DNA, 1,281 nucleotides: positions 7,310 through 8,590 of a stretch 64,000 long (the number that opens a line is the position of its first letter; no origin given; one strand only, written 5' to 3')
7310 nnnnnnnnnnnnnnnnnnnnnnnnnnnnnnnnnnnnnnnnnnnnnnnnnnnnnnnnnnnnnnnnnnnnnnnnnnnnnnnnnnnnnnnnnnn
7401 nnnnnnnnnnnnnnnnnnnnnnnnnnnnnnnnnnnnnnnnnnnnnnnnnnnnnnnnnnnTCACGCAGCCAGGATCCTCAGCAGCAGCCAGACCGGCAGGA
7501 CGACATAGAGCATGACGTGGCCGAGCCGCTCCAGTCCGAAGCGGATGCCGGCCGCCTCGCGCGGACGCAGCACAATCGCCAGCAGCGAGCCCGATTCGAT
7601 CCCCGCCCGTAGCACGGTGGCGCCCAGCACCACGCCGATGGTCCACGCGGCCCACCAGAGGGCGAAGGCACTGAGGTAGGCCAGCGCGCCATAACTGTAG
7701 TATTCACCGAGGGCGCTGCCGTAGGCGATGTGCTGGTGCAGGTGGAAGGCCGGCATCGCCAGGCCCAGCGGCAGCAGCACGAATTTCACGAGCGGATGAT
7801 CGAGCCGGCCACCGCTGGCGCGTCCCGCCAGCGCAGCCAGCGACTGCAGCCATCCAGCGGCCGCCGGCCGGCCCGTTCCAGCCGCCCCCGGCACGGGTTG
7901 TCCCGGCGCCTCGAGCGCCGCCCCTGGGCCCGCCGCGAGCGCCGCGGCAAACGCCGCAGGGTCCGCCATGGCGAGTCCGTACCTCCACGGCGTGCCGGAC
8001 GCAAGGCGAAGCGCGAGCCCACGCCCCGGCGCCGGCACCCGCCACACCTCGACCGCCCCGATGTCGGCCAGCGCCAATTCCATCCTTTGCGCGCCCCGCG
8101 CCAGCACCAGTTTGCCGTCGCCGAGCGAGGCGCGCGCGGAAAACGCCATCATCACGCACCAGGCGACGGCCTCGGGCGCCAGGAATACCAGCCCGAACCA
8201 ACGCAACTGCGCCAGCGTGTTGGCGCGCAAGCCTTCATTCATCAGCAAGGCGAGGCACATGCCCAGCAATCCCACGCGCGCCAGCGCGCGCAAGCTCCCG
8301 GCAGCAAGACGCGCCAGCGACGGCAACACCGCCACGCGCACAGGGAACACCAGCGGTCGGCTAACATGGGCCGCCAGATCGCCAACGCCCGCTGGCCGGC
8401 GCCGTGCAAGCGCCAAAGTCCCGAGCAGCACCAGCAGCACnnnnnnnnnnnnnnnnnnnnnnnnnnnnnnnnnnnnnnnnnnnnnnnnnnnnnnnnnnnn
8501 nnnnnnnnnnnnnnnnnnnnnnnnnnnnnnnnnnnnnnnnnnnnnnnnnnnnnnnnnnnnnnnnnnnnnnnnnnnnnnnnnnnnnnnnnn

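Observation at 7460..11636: Three-gene module: secreted SGNH hydrolase, unknown membrane-anchored protein, atypical Lnt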

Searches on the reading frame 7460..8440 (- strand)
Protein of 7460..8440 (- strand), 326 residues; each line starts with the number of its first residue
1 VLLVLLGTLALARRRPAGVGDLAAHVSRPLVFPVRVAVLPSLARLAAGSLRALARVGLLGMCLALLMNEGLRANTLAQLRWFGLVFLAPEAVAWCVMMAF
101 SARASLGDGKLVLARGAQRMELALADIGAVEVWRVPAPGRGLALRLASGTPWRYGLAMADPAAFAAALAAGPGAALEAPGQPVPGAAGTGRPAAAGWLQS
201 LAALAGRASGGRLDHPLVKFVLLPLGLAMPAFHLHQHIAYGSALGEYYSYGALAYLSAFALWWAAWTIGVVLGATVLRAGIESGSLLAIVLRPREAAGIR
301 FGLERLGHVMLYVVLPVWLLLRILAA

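Call 19: search_protein_representatives(protein=window:7460-8440:-)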
Query: 326 residues. Proteins with E-value up to 0.001 (for the whole library): 286; up to 1e-10: 174; up to 1e-30: 33. The best 150 are listed.
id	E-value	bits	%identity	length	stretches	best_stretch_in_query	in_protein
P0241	1.3e-80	287.6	61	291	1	31-325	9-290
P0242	6.4e-78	278.8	56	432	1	26-323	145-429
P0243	1.2e-67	245.0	51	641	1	32-324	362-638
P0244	3.3e-66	240.3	56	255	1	64-325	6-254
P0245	7.5e-60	219.4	56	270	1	28-326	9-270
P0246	9.7e-57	209.2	49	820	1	28-322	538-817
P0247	1.5e-54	202.0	44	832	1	17-325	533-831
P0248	2.1e-54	201.5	46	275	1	40-324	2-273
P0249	1.1e-52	195.9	45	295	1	34-323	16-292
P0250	9.5e-51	189.5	46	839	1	31-325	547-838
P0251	5.3e-50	187.0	37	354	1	4-323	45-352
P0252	6.1e-49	183.5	46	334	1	23-324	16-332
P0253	1.2e-47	179.3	47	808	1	7-323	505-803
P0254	2.8e-46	174.8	48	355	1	30-308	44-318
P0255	3.6e-45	171.1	62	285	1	122-316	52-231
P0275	1.3e-29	120.0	36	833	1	10-325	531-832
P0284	5.0e-27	111.5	36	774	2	208-323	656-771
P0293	6.1e-26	107.9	33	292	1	34-324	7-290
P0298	5.0e-24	101.7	34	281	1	48-322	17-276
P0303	2.1e-22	96.3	33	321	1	54-324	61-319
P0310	1.6e-20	90.2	34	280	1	40-324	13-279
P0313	9.2e-20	87.7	36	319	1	14-324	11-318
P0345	3.1e-16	76.1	32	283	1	38-324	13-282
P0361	1.1e-14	71.0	32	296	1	41-325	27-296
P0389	2.6e-12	63.2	38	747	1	40-323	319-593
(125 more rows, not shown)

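Call 20: search_protein_families(library=pfam, proteins=[P0293, P0345, P0310, P0361, P0389, P0251, P0303, window:7460-8440:-], max_evalue=1)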
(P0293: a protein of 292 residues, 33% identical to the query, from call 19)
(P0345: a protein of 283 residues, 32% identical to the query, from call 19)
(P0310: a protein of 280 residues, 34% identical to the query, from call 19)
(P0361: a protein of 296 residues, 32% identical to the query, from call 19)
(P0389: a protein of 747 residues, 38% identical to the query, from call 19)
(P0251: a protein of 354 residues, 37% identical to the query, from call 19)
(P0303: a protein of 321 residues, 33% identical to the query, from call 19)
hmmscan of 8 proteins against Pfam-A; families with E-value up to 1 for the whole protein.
P0293 (292 aa): 0 families

P0345 (283 aa): 0 families

P0310 (280 aa): 2 families
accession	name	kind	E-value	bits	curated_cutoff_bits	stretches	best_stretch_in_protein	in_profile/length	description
PF07533.21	BRK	-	0.039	14.1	23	1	160-182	21-43/44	BRK domain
PF12553.13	DUF3742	-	0.4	11.2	27.2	0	221-257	55-91/120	Protein of unknown function (DUF3742)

P0361 (296 aa): 0 families

P0389 (747 aa): 1 family
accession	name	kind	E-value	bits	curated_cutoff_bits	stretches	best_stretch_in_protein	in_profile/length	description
PF00795.27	CN_hydrolase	-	0.0012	18.7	23.2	1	93-200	91-180/256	Carbon-nitrogen hydrolase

P0251 (354 aa): 0 families

P0303 (321 aa): 0 families

window:7460-8440:- (326 aa): 0 families

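Call 21: find_encoding_contigs(protein=P0293, flank=7000, max_places=4)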
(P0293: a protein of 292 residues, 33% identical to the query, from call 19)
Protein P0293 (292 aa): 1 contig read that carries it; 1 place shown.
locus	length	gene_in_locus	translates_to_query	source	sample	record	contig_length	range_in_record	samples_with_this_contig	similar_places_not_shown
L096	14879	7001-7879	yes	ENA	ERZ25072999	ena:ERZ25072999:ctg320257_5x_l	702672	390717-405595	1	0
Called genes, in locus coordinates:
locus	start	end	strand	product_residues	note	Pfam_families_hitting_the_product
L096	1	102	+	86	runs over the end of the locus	-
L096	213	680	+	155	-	-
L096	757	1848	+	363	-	PF05598:DUF772, PF01609:DDE_Tnp_1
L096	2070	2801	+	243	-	PF00067:p450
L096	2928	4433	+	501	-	-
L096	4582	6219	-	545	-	PF20154:LNT_N, PF00795:CN_hydrolase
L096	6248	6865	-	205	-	-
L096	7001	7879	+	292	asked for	-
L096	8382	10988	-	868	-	-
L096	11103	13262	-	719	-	-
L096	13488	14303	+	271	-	-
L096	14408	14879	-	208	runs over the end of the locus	PF00440:TetR_N, PF16925:TetR_C_13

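Call 22: find_encoding_contigs(protein=P0345, flank=7000, max_places=3)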
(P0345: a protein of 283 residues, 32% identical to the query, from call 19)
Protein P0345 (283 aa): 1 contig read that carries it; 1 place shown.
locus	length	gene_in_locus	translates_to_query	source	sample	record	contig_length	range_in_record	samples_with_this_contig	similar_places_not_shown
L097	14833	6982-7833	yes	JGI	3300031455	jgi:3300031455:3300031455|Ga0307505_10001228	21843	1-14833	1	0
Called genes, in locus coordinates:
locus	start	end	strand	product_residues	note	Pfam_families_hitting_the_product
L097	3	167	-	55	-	?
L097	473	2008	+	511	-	PF05221:AdoHcyase, PF00670:AdoHcyase_NAD, PF02826:2-Hacid_dh_C (weak)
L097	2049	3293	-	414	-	PF00067:p450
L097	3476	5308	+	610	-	PF03283:PAE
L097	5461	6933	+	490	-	PF00849:PseudoU_synth_2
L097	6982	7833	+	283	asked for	-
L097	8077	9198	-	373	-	-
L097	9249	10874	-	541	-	PF20154:LNT_N, PF00795:CN_hydrolase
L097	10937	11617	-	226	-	-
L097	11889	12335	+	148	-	PF12172:zf-ChsH2, PF01796:OB_ChsH2_C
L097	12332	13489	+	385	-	PF00108:Thiolase_N, PF00109:ketoacyl-synt (weak), PF02803:Thiolase_C (weak), PF22691:Thiolase_C_1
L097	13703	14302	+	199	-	PF00881:Nitroreductase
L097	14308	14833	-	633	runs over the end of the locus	PF00005:ABC_tran, PF02463:SMC_N (faint), PF13555:AAA_29 (faint), PF13238:AAA_18 (faint), PF13304:AAA_21 (faint), PF12848:ABC_tran_Xtn, PF00005:ABC_tran, PF16326:ABC_tran_CTD, +1 more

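Call 23: find_encoding_contigs(protein=P0361, flank=7000, max_places=3)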
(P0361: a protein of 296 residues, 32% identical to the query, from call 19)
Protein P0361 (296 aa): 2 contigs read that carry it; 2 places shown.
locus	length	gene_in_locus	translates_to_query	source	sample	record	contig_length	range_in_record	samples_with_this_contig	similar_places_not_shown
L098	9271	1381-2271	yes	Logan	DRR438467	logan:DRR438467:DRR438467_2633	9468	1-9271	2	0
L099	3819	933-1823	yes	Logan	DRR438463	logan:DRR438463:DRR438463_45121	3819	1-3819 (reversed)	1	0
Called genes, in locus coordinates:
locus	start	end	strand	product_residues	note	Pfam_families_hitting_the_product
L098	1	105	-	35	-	?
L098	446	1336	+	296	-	PF20392:DUF6687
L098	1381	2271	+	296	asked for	-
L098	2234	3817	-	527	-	PF20154:LNT_N, PF00795:CN_hydrolase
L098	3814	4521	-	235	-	-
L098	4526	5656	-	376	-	-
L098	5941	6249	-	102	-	-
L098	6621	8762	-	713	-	PF13500:AAA_26, PF07085:DRTGG, PF01515:PTA_PTB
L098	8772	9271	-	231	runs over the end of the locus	?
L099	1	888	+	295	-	?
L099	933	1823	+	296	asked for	-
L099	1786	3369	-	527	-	PF20154:LNT_N, PF00795:CN_hydrolase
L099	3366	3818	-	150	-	?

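Call 24: find_encoding_contigs(protein=P0310, flank=7000, max_places=3)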
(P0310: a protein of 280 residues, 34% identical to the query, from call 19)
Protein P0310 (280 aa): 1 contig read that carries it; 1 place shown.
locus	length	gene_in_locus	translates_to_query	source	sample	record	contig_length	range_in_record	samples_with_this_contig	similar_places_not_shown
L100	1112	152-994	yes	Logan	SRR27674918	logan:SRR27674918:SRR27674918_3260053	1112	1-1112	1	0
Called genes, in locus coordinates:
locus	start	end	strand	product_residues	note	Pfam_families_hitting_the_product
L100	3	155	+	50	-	?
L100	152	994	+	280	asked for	-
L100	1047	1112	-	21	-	?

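Call 34: list_cluster_members(proteins=[P0293, P0345, P0361, P0251, P0303, P0389, P0275, P0284, P0298, P0313])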
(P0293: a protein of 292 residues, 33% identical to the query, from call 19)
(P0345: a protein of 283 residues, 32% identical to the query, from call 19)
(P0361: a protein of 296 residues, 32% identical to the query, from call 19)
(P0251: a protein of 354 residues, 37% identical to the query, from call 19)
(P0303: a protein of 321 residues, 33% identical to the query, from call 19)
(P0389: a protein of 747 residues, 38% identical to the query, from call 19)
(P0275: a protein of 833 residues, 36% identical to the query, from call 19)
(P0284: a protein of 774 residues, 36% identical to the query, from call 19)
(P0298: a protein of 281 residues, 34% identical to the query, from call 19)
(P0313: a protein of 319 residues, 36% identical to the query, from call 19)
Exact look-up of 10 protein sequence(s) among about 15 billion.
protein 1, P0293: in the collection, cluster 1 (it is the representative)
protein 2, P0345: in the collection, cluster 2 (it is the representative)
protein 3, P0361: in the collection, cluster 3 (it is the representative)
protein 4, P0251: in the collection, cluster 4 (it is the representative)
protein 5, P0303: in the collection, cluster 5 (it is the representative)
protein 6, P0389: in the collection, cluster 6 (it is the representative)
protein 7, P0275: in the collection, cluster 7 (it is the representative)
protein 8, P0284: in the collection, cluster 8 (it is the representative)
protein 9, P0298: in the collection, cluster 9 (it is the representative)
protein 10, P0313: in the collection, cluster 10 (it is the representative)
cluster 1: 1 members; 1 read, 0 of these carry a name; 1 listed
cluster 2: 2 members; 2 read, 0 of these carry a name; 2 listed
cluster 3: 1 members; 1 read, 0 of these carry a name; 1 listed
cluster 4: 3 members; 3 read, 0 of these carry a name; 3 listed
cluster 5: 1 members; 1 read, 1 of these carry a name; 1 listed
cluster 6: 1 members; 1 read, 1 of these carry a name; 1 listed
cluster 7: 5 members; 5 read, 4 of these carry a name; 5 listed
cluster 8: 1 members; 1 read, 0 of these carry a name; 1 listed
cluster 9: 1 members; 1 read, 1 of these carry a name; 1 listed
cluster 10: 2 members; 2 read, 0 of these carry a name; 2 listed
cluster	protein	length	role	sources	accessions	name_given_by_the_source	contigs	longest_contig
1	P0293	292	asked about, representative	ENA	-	-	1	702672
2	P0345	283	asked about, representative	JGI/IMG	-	-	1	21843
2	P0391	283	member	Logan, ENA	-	-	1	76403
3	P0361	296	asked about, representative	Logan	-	-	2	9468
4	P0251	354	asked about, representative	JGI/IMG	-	-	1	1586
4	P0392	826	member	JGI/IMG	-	-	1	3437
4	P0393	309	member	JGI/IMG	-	-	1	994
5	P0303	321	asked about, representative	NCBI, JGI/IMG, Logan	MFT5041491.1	MAG: apolipoprotein N-acyltransferase [Hyphomicrobiaceae bacterium] | apolipoprotein N-acyltransferase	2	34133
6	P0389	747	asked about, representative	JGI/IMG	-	apolipoprotein N-acyltransferase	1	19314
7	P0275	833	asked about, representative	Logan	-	-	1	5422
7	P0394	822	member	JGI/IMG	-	apolipoprotein N-acyltransferase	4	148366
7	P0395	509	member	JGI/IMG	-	apolipoprotein N-acyltransferase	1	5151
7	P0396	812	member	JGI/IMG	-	apolipoprotein N-acyltransferase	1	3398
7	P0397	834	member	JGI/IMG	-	apolipoprotein N-acyltransferase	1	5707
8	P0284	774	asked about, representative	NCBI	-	-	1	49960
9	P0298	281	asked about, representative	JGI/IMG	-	apolipoprotein N-acyltransferase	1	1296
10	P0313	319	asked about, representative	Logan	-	-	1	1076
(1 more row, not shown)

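Call 46: predict_structure(alignment_id=A2)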
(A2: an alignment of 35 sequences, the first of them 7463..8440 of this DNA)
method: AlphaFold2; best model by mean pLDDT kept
length: 326 residues; sequences in the alignment: 35
mean_pLDDT: 86.4   pTM: 0.80
mean pLDDT of the five models: 86.4, 86.1, 84.8, 84.8, 84.3
residues with pLDDT >= 90: 198; 70-90: 66; 50-70: 60; < 50: 2
segments of 3 or more residues with pLDDT < 50: none
pLDDT, mean of each block of 10 residues (from residue 1): 63 61 69 96 96 96 96 95 97 97 97 97 95 85 95 94 90 69 53 59 60 86 93 94 96 97 95 94 89 86 89 88 82
secondary structure, 60 per line:
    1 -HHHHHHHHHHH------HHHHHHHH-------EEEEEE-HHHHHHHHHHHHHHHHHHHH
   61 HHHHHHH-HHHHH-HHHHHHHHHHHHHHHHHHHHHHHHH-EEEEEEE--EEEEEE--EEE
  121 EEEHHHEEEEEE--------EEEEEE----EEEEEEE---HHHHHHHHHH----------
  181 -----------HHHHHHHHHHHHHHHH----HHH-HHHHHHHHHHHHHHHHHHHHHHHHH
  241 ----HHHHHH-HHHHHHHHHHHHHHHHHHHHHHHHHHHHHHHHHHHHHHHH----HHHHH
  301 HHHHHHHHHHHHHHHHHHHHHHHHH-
elements in order: H2-12 H19-26 E34-39 H41-67 H69-73 H75-99 E101-107 E110-115 E118-123 E127-132 E141-146 E151-157 H161-170 H192-207 H216-240 H245-250 H252-291 H296-325

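Call 49: fold_search(model_id=the predicted structure, library=pdb)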
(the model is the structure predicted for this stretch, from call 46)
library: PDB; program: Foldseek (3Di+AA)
matches with E <= 10: 278; with E <= 0.001: 0
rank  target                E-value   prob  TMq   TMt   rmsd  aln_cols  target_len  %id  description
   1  4chj                  8.5e-02  1.00  0.16  0.40   4.0        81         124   18  Structure of Inner Membrane Complex (IMC) Sub-compartment Protein 3 (ISP3) from Toxoplasma gondii (released 2014-04-09)
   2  4chm_C                1.1e-01  1.00  0.18  0.42   3.7        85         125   20  Structure of Inner Membrane Complex (IMC) Sub-compartment Protein 1 (ISP1) from Toxoplasma gondii (released 2014-04-09)
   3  3to1_B                1.3e-01  1.00  0.15  0.23   3.0        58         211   10  Two surfaces on Rtt106 mediate histone binding and chaperone activity (released 2011-12-21)
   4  4chm_B                1.4e-01  1.00  0.18  0.43   3.6        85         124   20  Structure of Inner Membrane Complex (IMC) Sub-compartment Protein 1 (ISP1) from Toxoplasma gondii (released 2014-04-09)
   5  6l1e                  1.6e-01  0.99  0.14  0.21   2.4        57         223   12  Crystal structure of middle domain of hSSRP1 (released 2020-09-30)
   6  3to1_A                1.8e-01  0.99  0.18  0.27   3.2        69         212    7  Two surfaces on Rtt106 mediate histone binding and chaperone activity (released 2011-12-21)
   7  3tvv_B                1.9e-01  0.99  0.15  0.21   3.0        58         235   10  Structure of the tandem PH domains of Rtt106 (residues 68-315) (released 2012-02-01)
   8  3tvv_A                2.1e-01  0.99  0.15  0.21   3.1        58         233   10  Structure of the tandem PH domains of Rtt106 (residues 68-315) (released 2012-02-01)
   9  3fss                  2.1e-01  0.98  0.15  0.21   3.6        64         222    9  Structure of the tandem PH domains of Rtt106 (released 2009-12-22)
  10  4khb_B                2.2e-01  0.99  0.15  0.27   2.3        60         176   13  Structure of the Spt16D Pob3N heterodimer (released 2013-05-29)
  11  3na2_B                2.4e-01  0.95  0.14  0.31   3.4        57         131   14  Crystal Structure of Protein of Unknown Function from Mine Drainage Metagenome Leptospirillum rubarum (released 2010-07-28)
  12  4ifs                  2.6e-01  0.97  0.14  0.20   2.8        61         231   11  Crystal structure of the hSSRP1 Middle domain (released 2014-01-29)
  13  3gyp                  2.7e-01  0.99  0.15  0.22   3.1        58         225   10  Rtt106p (released 2009-12-08)
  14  3na2_C                2.7e-01  0.60  0.15  0.32  12.7       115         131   12  Crystal Structure of Protein of Unknown Function from Mine Drainage Metagenome Leptospirillum rubarum (released 2010-07-28)
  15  7o4l_1                2.7e-01  0.28  0.15  0.10  17.4       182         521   13  Yeast TFIIH in the expanded state within the pre-initiation complex (released 2021-06-16)
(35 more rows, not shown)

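Call 68: list_cluster_members(proteins=[L097:473-2005:+, L098:6624-8762:-, L096:8385-10988:-, L096:11106-13262:-, L097:12332-13486:+, L097:9252-10874:-, L096:4585-6219:-, L098:2237-3817:-])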
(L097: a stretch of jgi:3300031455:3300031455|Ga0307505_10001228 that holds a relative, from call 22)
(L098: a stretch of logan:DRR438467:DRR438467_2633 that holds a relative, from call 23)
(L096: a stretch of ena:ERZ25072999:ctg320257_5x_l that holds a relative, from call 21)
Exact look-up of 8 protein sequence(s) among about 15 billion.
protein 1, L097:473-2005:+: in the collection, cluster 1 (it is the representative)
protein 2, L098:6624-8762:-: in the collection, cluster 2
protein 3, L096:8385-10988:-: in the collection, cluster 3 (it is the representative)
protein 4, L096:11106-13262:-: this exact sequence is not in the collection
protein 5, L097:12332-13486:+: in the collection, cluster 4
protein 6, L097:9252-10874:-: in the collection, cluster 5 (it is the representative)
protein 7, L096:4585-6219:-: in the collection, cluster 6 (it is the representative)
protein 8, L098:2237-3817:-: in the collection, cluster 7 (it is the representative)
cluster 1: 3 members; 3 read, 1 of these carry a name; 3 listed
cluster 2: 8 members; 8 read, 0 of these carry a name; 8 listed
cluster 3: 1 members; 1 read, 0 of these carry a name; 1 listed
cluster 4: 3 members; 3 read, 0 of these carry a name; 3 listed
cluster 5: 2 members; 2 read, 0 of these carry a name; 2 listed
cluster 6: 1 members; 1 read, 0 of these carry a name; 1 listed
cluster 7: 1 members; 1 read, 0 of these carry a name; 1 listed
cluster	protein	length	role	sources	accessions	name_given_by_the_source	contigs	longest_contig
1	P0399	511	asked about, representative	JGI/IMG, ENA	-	-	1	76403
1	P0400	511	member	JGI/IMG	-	adenosylhomocysteinase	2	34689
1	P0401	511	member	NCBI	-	-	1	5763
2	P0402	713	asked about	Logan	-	-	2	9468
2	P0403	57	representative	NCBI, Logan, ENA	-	-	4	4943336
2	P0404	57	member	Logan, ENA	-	-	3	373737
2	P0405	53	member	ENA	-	-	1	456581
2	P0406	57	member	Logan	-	-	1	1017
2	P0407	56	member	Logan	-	-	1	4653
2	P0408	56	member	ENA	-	-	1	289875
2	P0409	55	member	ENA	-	-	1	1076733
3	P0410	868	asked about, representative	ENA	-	-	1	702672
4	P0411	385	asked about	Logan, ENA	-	-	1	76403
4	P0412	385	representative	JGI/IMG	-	-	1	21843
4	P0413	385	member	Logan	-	-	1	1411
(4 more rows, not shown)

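Call 69: find_homologous_proteins(query=L097:8080-9198:-)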
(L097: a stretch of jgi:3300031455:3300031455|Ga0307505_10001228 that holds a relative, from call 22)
Query L097:8080-9198:- (373 aa): 2755 proteins with E <= 0.001 among 8000 candidates; the best 120 are listed.
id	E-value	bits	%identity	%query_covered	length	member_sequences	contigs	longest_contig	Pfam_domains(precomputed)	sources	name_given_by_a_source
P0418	2.3e-247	838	100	100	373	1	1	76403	-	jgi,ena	-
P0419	5.4e-209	712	85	100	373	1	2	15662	-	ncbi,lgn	-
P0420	1.3e-203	694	86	94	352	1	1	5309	-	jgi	jgi:lysophospholipase L1-like esterase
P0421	6.9e-202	688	85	95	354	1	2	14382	-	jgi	jgi:lysophospholipase L1-like esterase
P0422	2.1e-192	657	81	93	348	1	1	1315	-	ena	-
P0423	2.2e-192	657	76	100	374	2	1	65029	-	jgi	jgi:lysophospholipase L1-like esterase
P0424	3.0e-189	647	79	97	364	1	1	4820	-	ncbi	-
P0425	4.3e-189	646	80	97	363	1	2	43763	-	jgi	jgi:lysophospholipase L1-like esterase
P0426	7.0e-188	642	78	97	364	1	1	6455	-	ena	-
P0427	1.2e-187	642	81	92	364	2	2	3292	-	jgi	-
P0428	3.4e-187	640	79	95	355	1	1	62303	-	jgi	jgi:lysophospholipase L1-like esterase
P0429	5.0e-187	640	80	91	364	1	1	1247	-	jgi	jgi:lysophospholipase L1-like esterase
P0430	1.8e-186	638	78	95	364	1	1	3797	PF13472.13,PF00657.29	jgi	jgi:lysophospholipase L1-like esterase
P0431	2.3e-186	637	79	94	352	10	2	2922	-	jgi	jgi:lysophospholipase L1-like esterase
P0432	3.5e-186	637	79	94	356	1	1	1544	-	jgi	jgi:lysophospholipase L1-like esterase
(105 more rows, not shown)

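Call 81: search_protein_families(library=pfam, proteins=[L096:2928-4430:+, L096:8385-10988:-, L096:11106-13262:-, L098:446-1333:+, L097:3476-5305:+], max_evalue=0.01)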
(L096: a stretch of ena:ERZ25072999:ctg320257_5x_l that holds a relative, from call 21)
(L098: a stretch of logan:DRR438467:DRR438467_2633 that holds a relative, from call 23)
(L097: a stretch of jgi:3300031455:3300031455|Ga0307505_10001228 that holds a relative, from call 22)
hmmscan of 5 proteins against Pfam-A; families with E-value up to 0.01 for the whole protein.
L096:2928-4430:+ (501 aa): 0 families

L096:8385-10988:- (868 aa): 1 family
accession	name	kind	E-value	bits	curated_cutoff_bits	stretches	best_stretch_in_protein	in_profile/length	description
PF09136.16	Glucodextran_B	-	0.00075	19.8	27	1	321-393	1-70/83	Glucodextranase, domain B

L096:11106-13262:- (719 aa): 0 families

L098:446-1333:+ (296 aa): 1 family
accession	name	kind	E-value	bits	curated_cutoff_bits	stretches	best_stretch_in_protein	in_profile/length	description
PF20392.3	DUF6687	-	2e-44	152.5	27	1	6-255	3-267/339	Family of unknown function (DUF6687)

L097:3476-5305:+ (610 aa): 1 family
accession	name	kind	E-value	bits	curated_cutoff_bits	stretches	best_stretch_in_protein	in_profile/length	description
PF03283.19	PAE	-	6.7e-15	55.5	26.6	1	257-454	14-203/355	Pectinacetylesterase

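Call 82: search_protein_families(library=ncbifam, proteins=[L096:2928-4430:+, L096:8385-10988:-, L096:11106-13262:-, L098:446-1333:+], max_evalue=0.01)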
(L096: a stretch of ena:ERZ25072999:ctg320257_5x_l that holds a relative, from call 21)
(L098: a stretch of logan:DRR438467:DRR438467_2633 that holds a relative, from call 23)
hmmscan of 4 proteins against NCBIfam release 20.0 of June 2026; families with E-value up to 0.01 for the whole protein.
L096:2928-4430:+ (501 aa): 0 families

L096:8385-10988:- (868 aa): 0 families

L096:11106-13262:- (719 aa): 0 families

L098:446-1333:+ (296 aa): 0 families
